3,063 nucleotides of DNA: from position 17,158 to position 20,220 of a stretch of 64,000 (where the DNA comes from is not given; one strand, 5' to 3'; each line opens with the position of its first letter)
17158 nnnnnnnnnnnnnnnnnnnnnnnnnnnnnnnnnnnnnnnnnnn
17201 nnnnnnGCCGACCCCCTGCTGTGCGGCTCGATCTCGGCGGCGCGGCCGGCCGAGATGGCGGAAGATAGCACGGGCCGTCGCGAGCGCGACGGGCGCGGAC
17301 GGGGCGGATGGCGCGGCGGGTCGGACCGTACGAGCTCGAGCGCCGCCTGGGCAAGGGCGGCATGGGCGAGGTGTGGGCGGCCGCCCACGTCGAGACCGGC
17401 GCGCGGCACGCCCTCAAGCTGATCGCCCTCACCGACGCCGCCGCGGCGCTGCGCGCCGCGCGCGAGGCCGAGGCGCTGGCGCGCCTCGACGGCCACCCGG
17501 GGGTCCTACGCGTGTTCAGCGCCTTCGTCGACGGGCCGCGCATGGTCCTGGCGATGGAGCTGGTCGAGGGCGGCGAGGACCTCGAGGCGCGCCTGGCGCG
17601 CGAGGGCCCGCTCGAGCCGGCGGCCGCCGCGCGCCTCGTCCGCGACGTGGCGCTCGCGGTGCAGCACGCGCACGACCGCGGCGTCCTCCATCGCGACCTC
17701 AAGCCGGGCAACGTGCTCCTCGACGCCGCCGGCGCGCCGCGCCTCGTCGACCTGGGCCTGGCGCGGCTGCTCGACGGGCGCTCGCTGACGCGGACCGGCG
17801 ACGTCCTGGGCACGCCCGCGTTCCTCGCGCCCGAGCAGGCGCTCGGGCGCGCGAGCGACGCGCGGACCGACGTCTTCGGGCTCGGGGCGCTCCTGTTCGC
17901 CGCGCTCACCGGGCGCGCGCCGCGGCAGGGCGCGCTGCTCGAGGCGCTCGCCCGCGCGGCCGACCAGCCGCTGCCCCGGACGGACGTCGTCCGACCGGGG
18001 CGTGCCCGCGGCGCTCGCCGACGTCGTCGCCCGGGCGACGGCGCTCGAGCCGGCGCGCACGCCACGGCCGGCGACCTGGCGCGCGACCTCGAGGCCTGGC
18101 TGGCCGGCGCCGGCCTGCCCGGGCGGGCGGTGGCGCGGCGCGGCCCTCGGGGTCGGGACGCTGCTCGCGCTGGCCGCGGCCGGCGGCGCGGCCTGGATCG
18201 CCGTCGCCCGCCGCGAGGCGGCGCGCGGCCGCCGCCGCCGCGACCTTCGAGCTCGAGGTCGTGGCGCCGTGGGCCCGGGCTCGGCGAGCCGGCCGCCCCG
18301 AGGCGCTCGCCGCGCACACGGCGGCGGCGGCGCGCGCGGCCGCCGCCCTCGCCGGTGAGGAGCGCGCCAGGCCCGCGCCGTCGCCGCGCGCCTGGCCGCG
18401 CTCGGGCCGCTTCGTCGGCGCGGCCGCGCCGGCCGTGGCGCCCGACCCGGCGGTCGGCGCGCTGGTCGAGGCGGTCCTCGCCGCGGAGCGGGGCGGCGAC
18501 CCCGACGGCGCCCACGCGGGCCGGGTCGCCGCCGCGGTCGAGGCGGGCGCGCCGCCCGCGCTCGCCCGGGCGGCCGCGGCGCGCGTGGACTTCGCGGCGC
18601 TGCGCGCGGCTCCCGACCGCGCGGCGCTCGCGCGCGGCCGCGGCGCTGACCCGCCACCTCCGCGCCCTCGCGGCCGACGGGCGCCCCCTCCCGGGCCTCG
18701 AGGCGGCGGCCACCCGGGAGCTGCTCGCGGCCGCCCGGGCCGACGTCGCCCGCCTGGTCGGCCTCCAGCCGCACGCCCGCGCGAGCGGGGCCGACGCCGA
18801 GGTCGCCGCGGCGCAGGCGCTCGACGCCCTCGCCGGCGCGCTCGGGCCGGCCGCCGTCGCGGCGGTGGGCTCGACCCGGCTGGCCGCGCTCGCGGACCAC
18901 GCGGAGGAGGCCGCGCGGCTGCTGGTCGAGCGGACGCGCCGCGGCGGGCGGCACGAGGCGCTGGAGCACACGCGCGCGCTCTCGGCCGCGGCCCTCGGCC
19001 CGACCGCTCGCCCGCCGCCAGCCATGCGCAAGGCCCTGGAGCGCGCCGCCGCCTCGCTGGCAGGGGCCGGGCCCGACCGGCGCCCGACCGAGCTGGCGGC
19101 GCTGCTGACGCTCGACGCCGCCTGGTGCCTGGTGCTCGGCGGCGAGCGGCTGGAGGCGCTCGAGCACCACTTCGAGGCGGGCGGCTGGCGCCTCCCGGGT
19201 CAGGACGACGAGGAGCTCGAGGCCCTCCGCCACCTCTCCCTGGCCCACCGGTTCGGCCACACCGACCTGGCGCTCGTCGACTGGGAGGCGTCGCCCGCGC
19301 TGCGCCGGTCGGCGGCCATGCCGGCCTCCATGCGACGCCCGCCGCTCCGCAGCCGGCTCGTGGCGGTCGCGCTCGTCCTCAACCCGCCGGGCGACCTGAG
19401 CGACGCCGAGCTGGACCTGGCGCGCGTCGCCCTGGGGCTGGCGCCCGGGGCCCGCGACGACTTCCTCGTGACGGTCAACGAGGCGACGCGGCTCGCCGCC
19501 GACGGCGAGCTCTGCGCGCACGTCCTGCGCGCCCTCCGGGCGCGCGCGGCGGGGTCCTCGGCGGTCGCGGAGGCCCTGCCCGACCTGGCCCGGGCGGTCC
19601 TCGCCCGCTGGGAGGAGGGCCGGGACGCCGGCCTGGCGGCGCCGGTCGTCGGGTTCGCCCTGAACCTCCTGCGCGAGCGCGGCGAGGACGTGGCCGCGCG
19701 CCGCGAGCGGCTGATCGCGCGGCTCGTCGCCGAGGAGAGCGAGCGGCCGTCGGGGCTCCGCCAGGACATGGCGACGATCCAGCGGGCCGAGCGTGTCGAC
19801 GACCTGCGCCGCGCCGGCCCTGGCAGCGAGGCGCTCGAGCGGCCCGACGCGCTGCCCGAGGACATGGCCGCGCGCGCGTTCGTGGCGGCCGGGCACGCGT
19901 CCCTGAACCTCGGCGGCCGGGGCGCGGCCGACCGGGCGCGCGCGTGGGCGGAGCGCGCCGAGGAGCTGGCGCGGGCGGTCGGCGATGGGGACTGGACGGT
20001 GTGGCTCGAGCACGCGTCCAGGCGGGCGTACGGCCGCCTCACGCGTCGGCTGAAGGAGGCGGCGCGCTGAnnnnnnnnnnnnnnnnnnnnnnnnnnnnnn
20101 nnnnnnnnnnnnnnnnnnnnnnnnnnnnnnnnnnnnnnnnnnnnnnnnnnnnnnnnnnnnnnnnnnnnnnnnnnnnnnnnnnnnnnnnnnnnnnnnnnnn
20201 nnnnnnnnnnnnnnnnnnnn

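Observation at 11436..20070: Direct ~2.8-kb duplication carrying two paralogous Ser/Thr kinase genes that bracket uvrA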

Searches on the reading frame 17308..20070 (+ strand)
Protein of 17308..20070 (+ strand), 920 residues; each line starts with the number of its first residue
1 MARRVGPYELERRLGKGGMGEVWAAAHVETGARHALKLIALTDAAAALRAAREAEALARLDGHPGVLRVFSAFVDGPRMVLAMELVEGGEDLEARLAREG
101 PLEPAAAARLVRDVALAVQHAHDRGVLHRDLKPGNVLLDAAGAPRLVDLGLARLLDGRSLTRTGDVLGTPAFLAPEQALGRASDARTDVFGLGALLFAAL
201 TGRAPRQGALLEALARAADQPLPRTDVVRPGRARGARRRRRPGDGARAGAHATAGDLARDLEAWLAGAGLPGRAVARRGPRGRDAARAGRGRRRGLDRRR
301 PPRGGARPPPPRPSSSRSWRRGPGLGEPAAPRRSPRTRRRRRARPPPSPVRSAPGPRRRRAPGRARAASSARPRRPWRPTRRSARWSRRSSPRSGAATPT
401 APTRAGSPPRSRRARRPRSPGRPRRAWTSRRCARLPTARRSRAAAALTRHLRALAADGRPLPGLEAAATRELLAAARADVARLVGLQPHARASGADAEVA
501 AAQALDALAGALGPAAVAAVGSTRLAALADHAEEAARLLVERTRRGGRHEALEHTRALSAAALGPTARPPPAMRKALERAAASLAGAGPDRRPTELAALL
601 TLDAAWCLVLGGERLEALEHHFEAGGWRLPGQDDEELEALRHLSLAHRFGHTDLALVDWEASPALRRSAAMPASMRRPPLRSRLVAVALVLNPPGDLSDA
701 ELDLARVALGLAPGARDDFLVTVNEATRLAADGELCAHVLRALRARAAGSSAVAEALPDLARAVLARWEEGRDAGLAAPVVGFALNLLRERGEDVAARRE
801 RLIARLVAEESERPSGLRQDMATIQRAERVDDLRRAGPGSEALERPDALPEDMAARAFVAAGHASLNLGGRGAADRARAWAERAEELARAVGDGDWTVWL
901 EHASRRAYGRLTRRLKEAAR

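Call 13: search_protein_families(library=pfam, proteins=[window:17308-20070:+], max_evalue=0.01)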
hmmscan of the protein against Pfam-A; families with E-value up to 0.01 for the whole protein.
window:17308-20070:+ (920 aa): 3 families
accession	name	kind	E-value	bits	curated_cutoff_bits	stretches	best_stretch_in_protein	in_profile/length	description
PF00069.31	Pkinase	-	7.3e-40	137.4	31.7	1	8-207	1-198/263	Protein kinase domain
PF07714.23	PK_Tyr_Ser-Thr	-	2.7e-20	73.2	23.1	1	9-209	2-208/258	Protein tyrosine and serine/threonine kinase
PF06293.20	Kdo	-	3.9e-06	26.9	21.3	1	78-142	91-155/207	Lipopolysaccharide kinase (Kdo/WaaP) family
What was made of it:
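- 17308..18000 (+): Copy 2 kinase catalytic core, in frame, with all catalytic motifs present. Pfam Pkinase E=7.3e-40; the match stops at residue 207-209, call 13.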

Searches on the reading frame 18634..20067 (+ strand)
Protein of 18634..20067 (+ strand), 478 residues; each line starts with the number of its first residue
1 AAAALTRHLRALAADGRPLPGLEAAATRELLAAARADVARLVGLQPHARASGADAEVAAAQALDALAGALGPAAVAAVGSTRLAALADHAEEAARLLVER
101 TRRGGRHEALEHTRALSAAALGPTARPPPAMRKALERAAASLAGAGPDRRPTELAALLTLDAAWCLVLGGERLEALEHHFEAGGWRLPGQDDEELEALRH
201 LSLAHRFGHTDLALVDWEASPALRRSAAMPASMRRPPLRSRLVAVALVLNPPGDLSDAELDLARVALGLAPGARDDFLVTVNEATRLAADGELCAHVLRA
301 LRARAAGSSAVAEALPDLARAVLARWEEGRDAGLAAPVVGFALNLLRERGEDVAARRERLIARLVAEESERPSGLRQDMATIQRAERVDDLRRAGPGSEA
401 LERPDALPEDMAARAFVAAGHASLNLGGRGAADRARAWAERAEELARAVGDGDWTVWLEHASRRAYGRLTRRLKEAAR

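Call 21: find_homologous_proteins(query=window:18637-20067:+, max_evalue=0.001)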
Query seq(477 aa) (477 aa): 1 proteins with E <= 0.001 among 8000 candidates.
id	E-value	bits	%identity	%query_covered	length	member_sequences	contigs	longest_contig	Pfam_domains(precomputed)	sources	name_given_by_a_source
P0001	8.6e-65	238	52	66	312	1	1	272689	-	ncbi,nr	ncbi:MAG: hypothetical protein M9894_08535 [Planctomycetes bacterium]|nr:hypothetical protein [Planc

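Call 22: find_encoding_contigs(protein=P0001, flank=10000, max_places=4)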
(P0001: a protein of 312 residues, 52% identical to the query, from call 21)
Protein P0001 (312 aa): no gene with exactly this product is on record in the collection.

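Call 32: search_protein_representatives(alignment_id=A1)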
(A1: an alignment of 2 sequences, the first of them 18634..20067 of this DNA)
Query: 2 sequences, 487 profile positions. Proteins with E-value up to 0.001 (for the whole library): 5; up to 1e-10: 2; up to 1e-30: 2. The best 5 are listed.
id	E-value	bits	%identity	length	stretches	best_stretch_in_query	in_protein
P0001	1.7e-167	574.7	-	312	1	164-485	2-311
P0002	5.9e-65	236.5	-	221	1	274-486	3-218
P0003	1.1e-06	44.4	-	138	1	54-183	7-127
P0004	1.5e-06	43.9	-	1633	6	321-375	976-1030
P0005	2.0e-05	40.2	-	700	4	390-453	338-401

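Call 34: find_encoding_contigs(protein=P0002, flank=10000, max_places=6)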
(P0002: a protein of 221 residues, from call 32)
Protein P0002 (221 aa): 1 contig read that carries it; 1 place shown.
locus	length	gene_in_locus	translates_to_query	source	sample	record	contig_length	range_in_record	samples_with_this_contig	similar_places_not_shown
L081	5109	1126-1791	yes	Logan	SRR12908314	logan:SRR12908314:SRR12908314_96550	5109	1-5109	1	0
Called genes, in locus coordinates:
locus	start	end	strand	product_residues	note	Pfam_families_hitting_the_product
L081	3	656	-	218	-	?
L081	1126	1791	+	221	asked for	-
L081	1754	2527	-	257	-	PF01145:Band_7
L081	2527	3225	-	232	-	PF01145:Band_7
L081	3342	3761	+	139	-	-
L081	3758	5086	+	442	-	-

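Call 35: find_encoding_contigs(protein=P0003, flank=10000, max_places=6)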
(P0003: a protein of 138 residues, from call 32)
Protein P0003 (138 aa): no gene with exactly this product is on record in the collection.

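Call 50: find_related_loci(query=A1, collection=metagenome_contigs, flank=10000)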
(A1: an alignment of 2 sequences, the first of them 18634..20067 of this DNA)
Query A1 (478 aa) in metagenome_contigs; peptide patterns used: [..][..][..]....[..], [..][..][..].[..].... (x = any residue, [..] = any of these).
600 stretches matched a pattern, but none encodes a relative of the query by tblastn (E <= 1e-3).

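Call 51: find_related_loci(query=window:18634-20067:+, collection=metagenome_contigs, flank=10000)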
Query window:18634-20067:+ (478 aa) in metagenome_contigs; peptide patterns used: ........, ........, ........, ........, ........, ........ (x = any residue, [..] = any of these).
600 stretches matched a pattern, but none encodes a relative of the query by tblastn (E <= 1e-3).
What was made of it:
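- Two metagenome scans for the C-terminal domain found nothing (calls 50, 51).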

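Call 71: predict_structure(alignment_id=A1)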
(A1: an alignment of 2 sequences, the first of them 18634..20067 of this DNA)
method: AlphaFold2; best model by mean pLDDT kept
length: 478 residues; sequences in the alignment: 2
mean_pLDDT: 56.8   pTM: 0.38
mean pLDDT of the five models: 56.8, 55.0, 54.0, 54.0, 52.9
residues with pLDDT >= 90: 8; 70-90: 117; 50-70: 144; < 50: 209
segments of 3 or more residues with pLDDT < 50: 1-6, 16-31, 33-35, 37-83, 121-126, 145-151, 166-176, 182-240, 275-282, 371-404
pLDDT, mean of each block of 10 residues (from residue 1): 45 52 47 46 36 42 41 38 50 63 53 51 50 66 52 54 49 46 41 39 37 41 44 41 56 62 74 46 55 73 76 86 74 62 81 76 62 39 37 36 55 74 72 88 83 78 81 84
secondary structure, 60 per line:
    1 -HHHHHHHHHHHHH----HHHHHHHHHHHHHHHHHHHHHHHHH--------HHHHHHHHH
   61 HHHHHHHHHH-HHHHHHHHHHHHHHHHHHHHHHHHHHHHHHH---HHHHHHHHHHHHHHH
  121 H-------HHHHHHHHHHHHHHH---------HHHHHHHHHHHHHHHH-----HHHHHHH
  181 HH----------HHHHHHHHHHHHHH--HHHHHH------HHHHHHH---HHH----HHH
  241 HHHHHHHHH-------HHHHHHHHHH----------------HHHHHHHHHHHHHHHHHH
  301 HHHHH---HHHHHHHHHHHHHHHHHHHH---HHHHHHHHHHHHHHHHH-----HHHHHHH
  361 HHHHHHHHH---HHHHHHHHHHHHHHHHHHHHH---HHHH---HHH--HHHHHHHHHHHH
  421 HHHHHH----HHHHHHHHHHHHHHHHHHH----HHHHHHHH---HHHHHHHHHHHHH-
elements in order: H2-14 H19-43 H52-70 H72-102 H106-121 H129-143 H153-168 H174-182 H193-206 H209-214 H221-227 H238-249 H257-266 H283-305 H309-328 H332-348 H354-369 H373-393 H397-400 H409-426 H431-449 H454-461 H465-477
